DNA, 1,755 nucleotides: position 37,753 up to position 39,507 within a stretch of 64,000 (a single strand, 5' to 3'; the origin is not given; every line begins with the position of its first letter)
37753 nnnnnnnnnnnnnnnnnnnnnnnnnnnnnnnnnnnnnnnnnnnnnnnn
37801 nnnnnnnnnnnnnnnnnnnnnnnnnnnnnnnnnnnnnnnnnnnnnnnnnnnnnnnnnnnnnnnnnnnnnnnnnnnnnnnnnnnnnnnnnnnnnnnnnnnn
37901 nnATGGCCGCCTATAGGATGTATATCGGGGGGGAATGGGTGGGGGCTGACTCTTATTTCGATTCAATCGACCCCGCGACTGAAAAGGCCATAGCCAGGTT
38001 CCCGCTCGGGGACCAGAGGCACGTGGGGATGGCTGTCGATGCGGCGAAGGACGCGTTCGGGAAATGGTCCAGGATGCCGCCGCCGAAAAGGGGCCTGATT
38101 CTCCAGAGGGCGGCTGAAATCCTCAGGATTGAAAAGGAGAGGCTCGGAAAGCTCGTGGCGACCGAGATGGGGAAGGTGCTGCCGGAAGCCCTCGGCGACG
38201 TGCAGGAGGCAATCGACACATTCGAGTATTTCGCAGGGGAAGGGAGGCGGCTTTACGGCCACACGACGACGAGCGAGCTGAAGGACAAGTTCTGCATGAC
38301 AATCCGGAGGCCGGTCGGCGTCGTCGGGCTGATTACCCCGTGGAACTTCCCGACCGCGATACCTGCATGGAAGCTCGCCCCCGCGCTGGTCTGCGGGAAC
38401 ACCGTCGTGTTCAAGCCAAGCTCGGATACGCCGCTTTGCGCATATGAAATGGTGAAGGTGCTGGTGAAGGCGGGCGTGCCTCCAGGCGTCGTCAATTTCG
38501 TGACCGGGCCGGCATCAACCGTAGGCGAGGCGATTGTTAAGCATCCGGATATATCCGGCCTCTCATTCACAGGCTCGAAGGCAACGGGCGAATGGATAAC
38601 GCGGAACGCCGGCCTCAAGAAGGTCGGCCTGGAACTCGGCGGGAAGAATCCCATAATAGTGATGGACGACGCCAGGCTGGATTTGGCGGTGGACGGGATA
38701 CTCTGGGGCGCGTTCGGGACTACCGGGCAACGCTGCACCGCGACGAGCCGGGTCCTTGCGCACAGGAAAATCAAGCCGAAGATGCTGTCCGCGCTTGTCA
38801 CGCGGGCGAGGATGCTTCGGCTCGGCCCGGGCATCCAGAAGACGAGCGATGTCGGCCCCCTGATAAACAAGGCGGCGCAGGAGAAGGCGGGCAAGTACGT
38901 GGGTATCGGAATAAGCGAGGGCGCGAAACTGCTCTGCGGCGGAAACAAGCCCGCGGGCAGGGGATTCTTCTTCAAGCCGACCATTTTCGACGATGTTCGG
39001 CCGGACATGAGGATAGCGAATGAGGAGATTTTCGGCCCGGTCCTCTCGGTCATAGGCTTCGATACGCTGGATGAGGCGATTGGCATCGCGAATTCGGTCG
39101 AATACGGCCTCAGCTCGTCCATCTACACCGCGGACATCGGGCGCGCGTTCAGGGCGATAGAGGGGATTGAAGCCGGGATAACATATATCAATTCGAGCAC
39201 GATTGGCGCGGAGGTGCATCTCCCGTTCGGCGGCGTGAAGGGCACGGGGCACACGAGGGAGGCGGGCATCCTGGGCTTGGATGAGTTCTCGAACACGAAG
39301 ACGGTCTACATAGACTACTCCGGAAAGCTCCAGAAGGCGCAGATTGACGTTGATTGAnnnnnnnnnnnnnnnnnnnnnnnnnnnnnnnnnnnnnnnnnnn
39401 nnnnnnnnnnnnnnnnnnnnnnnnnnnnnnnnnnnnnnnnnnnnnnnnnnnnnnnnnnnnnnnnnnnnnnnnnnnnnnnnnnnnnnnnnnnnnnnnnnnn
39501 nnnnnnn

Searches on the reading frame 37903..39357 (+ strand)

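Call 96: search_protein_families(library=pfam, proteins=[window:37903-39357:+], max_evalue=0.00001)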
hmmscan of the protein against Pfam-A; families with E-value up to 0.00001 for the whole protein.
window:37903-39357:+ (484 aa): 1 family
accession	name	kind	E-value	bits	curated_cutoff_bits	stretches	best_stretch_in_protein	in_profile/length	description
PF00171.27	Aldedh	-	3.1e-171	570.4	23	1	12-468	1-461/461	Aldehyde dehydrogenase family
